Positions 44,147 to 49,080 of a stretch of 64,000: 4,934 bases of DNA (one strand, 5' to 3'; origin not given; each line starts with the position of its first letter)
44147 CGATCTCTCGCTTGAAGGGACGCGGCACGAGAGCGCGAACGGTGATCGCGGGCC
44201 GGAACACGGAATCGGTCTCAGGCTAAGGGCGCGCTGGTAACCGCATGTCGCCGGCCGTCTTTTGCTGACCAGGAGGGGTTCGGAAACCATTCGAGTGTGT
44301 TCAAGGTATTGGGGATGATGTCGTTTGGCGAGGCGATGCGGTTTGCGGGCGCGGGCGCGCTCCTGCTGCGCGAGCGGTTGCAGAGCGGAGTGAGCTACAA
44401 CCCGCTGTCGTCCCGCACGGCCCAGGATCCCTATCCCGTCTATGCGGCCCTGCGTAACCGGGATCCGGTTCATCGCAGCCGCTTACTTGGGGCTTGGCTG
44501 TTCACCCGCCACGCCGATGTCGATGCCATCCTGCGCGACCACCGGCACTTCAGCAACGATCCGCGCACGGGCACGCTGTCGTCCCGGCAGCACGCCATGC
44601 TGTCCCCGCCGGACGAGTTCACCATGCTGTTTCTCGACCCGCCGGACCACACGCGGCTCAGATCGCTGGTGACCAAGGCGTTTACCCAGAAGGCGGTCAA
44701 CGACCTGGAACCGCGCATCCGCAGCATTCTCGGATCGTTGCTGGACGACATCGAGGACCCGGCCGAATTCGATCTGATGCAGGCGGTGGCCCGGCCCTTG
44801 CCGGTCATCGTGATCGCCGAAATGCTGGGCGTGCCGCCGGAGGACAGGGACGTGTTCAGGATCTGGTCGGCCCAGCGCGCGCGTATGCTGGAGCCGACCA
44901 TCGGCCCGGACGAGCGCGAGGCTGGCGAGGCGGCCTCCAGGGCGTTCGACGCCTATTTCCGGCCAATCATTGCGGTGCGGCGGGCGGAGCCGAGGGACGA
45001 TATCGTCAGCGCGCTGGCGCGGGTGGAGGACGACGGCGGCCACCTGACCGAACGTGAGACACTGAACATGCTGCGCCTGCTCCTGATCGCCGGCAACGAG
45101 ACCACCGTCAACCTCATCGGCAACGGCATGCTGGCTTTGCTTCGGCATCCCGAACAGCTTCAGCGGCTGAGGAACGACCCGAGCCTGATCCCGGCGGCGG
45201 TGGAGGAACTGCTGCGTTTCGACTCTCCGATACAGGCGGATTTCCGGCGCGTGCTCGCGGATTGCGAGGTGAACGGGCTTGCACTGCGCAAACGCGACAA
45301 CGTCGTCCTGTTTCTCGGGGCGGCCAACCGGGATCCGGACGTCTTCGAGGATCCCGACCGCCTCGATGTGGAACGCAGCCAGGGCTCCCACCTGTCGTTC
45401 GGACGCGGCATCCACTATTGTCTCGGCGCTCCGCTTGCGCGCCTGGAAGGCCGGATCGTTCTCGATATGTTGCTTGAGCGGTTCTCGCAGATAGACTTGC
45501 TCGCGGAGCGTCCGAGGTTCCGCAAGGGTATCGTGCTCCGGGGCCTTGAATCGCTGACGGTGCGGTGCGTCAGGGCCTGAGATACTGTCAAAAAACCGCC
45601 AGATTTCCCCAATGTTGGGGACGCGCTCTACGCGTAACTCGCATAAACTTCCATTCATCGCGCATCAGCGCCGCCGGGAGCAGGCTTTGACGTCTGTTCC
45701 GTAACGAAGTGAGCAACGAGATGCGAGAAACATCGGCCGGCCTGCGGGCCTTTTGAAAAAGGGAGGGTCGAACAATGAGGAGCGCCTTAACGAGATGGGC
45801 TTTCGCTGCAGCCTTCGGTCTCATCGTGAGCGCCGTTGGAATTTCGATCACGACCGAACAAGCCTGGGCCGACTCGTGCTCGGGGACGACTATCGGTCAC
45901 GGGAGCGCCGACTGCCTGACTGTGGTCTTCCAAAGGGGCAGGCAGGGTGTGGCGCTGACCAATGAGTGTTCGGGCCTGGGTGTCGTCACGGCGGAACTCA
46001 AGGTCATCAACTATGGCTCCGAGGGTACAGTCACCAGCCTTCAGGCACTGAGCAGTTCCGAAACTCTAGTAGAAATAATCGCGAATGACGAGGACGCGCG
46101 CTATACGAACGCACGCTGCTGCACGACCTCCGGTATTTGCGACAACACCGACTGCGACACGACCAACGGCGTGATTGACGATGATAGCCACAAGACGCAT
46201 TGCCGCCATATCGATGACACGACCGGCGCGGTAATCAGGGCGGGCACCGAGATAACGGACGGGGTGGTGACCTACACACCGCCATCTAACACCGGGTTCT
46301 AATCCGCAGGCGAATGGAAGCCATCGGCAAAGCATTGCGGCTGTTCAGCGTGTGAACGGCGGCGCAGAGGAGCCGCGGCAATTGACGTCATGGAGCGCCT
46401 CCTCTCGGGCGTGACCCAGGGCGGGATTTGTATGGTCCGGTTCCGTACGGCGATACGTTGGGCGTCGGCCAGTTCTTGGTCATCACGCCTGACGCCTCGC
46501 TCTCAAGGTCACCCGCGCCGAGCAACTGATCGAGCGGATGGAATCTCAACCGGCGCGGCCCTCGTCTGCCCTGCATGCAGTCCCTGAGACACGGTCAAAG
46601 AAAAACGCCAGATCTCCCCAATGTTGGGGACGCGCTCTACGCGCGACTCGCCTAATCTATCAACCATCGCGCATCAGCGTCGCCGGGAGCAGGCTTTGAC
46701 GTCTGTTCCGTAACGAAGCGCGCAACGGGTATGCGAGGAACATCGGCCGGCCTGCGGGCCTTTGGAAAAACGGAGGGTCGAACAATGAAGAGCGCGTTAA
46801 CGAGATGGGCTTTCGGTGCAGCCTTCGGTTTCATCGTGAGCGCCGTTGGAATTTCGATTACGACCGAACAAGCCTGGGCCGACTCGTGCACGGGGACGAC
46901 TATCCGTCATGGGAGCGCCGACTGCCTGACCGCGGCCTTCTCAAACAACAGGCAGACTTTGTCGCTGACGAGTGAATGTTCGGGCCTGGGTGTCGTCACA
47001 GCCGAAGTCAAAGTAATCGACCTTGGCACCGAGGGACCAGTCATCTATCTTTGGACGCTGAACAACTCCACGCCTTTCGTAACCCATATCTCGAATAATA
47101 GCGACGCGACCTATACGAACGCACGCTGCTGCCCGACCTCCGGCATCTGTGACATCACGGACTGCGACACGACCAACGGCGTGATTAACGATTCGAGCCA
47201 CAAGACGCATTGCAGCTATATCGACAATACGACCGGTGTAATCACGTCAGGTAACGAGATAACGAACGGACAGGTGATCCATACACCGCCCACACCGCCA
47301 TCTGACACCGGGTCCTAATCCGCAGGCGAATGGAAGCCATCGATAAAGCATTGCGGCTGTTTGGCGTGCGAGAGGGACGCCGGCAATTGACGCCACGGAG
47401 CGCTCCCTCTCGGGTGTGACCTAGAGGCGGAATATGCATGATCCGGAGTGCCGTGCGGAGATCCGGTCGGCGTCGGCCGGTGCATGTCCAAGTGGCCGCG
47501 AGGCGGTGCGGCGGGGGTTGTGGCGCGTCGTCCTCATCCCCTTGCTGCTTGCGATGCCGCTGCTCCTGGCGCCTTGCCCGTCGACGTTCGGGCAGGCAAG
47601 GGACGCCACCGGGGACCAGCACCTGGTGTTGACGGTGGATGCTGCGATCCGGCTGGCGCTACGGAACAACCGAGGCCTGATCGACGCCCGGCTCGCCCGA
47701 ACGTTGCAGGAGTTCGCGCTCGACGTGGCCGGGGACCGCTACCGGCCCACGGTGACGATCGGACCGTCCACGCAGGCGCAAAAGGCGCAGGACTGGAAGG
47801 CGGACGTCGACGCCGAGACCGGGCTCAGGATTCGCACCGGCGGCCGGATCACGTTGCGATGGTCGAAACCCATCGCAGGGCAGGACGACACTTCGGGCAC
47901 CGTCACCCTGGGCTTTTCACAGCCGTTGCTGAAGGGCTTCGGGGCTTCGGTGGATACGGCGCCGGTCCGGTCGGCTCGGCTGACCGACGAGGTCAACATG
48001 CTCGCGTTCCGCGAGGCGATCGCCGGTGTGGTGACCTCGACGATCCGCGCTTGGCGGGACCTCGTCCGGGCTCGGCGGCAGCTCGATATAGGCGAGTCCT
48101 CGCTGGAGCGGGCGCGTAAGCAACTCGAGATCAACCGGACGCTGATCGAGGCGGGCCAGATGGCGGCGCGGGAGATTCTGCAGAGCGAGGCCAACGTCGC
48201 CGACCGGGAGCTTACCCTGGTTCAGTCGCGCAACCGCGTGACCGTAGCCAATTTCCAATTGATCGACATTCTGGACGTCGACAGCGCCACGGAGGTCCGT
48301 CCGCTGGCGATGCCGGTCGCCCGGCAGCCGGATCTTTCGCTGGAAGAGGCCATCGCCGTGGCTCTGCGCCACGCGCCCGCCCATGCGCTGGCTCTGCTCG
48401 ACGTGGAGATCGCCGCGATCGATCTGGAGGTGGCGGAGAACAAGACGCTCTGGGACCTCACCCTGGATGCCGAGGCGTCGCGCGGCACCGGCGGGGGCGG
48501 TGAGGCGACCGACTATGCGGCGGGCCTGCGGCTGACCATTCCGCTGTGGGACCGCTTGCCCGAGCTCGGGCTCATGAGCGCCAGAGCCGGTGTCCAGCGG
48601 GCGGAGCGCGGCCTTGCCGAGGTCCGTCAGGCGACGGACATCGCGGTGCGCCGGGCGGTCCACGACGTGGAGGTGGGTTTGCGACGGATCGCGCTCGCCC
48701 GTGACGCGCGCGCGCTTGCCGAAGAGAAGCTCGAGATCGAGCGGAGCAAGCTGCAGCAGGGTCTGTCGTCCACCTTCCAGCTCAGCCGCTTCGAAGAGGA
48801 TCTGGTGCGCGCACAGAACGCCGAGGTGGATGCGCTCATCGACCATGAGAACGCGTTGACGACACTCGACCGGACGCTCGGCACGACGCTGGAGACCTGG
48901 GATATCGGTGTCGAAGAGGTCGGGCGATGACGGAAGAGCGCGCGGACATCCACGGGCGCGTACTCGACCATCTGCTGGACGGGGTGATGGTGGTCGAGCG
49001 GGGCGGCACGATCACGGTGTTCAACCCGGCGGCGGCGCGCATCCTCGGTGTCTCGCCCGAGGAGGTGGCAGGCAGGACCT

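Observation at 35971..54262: Five copies of a ~100-bp promoter element with a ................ palindrome define a probable regulon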

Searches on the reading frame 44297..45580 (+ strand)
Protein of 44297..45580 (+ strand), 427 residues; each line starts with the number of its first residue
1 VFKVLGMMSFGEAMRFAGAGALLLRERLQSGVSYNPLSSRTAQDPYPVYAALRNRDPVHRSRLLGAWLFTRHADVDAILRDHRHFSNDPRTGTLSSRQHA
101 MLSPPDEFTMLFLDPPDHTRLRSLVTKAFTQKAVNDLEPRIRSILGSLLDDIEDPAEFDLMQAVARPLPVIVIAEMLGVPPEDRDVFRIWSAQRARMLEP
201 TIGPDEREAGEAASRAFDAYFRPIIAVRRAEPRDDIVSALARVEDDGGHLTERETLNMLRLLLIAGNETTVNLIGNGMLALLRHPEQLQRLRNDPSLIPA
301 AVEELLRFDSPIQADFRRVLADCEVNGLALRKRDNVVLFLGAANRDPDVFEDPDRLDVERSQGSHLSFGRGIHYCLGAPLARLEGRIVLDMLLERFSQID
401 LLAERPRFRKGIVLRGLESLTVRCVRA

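Call 10: search_protein_families(library=pfam, proteins=[window:44297-45580:+], max_evalue=0.01)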
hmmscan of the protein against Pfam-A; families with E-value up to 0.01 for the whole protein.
window:44297-45580:+ (427 aa): 1 family
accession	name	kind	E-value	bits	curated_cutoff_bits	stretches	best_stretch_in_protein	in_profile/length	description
PF00067.27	p450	-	7.3e-31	107.9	22.8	2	201-397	201-433/462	Cytochrome P450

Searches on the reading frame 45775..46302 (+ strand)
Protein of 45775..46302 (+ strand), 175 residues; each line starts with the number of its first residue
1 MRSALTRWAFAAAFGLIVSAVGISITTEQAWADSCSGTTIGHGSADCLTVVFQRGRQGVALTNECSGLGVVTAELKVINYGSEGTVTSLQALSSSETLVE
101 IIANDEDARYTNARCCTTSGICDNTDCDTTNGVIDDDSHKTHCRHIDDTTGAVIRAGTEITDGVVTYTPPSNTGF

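Call 10: search_protein_families(library=pfam, proteins=[window:45775-46302:+], max_evalue=0.01)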
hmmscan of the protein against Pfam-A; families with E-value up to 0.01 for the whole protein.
window:45775-46302:+ (175 aa): 0 families

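Call 14: search_protein_families(library=ncbifam, proteins=[window:45775-46302:+], max_evalue=0.01)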
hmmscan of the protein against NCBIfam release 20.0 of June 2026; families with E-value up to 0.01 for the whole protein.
window:45775-46302:+ (175 aa): 0 families

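Call 88: find_homologous_proteins(query=window:45775-46302:+)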
Query window:45775-46302:+ (175 aa): 46 proteins with E <= 0.001 among 166 candidates.
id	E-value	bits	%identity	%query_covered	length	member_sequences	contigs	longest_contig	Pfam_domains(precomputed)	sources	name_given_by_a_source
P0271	4.4e-107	373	99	100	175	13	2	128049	-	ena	-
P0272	2.2e-92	326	85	99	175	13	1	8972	-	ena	-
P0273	1.1e-87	310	84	99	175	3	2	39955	-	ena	-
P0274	1.3e-86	307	83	99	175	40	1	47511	-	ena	-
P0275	6.7e-86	304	81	99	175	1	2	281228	-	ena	-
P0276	3.2e-85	302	82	99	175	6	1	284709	-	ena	-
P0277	1.0e-83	297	82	99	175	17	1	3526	-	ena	-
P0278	7.7e-83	295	80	99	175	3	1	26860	-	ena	-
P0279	1.5e-81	290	78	99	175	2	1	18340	-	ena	-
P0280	4.1e-81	289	79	99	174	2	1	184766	-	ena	-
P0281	8.0e-81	288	80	98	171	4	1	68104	-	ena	-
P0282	2.1e-79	283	77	98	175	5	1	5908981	-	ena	-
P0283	4.0e-78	279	75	99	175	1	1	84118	-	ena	-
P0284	2.1e-73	264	72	99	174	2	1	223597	-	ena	-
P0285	3.8e-70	253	70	98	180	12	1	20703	-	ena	-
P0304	8.3e-58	213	63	95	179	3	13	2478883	-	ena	-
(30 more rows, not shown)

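Call 89: find_encoding_contigs(protein=P0282, flank=10000, max_places=2)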
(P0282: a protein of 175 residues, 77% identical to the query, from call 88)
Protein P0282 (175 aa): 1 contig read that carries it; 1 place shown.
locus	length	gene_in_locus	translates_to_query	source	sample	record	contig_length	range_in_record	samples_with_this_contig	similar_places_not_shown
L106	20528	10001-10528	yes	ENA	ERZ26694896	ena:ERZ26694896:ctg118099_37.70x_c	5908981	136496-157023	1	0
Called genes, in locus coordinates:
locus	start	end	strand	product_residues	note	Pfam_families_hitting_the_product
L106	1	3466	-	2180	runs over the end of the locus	PF12733:Cadherin-like, PF00041:fn3, PF16656:Pur_ac_phosph_N (faint), PF00041:fn3, PF13753:SWM_repeat, PF03160:Calx-beta, PF00041:fn3 (weak), PF03160:Calx-beta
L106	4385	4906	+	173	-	PF00665:rve, PF13683:rve_3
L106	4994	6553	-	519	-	PF06041:DUF924, PF13581:HATPase_c_2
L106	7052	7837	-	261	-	PF01609:DDE_Tnp_1, PF13701:DDE_Tnp_1_4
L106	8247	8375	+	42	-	-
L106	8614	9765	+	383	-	PF00196:GerE (weak)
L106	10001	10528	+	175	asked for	-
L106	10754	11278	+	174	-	-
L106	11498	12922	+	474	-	PF02321:OEP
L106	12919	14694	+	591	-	PF00989:PAS (faint), PF08448:PAS_4 (weak), PF13188:PAS_8 (faint), PF25917:BSH_RND, PF25990:Beta-barrel_YknX, PF26002:Beta-barrel_AprE (weak), PF25967:RND-MFP_C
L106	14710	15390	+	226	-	PF02463:SMC_N (faint), PF00005:ABC_tran, PF13304:AAA_21 (faint)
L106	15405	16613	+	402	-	PF12704:MacB_PCD, PF02687:FtsX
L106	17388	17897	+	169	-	-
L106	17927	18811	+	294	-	PF00561:Abhydrolase_1, PF12697:Abhydrolase_6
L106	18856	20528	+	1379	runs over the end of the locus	PF00041:fn3, PF03160:Calx-beta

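Call 90: find_encoding_contigs(protein=P0304, flank=10000, max_places=4)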
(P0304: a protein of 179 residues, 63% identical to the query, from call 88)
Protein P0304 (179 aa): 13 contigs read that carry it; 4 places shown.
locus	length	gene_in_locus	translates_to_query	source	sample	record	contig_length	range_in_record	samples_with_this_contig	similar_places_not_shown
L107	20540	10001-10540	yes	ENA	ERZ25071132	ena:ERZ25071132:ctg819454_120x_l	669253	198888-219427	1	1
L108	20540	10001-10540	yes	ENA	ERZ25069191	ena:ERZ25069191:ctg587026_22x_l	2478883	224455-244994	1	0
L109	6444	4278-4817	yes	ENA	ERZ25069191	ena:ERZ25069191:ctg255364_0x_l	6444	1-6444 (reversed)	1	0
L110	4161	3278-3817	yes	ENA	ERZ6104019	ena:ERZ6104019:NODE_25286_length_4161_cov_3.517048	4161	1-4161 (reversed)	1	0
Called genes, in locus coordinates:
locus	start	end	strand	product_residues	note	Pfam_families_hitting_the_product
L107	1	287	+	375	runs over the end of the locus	PF13356:Arm-DNA-bind_3, PF14659:Phage_int_SAM_3, PF22022:Phage_int_M (weak), PF00589:Phage_integrase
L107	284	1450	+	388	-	PF22022:Phage_int_M, PF00589:Phage_integrase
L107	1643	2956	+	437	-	PF04434:SWIM (weak)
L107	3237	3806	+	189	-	-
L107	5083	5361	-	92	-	-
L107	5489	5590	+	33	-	-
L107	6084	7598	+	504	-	PF00665:rve, PF22483:Mu-transpos_C_2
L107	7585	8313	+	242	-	PF01695:IstB_IS21, PF04851:ResIII (weak)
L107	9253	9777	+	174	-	-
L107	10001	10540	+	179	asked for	-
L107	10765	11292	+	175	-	-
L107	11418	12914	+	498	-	PF02321:OEP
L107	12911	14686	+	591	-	PF00989:PAS (faint), PF08448:PAS_4 (weak), PF13426:PAS_9 (faint), PF25917:BSH_RND (faint), PF25990:Beta-barrel_YknX (weak), PF26002:Beta-barrel_AprE (weak), PF25967:RND-MFP_C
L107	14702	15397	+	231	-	PF00005:ABC_tran, PF02463:SMC_N (faint), PF13304:AAA_21 (faint)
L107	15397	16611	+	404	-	PF12704:MacB_PCD, PF02687:FtsX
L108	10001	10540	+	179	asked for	-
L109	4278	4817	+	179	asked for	-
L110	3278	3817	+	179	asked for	-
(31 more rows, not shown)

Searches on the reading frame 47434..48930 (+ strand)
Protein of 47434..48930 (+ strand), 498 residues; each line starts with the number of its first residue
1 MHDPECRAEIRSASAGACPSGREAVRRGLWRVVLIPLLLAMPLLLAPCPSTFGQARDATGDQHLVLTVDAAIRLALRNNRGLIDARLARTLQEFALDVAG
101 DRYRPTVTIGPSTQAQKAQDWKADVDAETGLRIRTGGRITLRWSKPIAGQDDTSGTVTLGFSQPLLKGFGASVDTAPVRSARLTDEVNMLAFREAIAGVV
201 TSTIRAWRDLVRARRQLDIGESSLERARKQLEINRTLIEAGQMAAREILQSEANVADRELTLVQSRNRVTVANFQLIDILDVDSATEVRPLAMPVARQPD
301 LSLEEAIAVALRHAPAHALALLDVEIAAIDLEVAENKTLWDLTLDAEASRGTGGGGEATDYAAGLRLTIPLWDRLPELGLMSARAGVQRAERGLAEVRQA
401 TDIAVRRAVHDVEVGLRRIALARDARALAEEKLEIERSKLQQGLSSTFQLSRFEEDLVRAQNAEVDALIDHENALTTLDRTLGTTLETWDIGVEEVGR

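Call 10: search_protein_families(library=pfam, proteins=[window:47434-48930:+], max_evalue=0.01)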
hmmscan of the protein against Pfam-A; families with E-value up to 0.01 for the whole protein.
window:47434-48930:+ (498 aa): 1 family
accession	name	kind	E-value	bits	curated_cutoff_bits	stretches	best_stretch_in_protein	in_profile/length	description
PF02321.23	OEP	-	1.3e-37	129.9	22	2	303-483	1-187/187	Outer membrane efflux protein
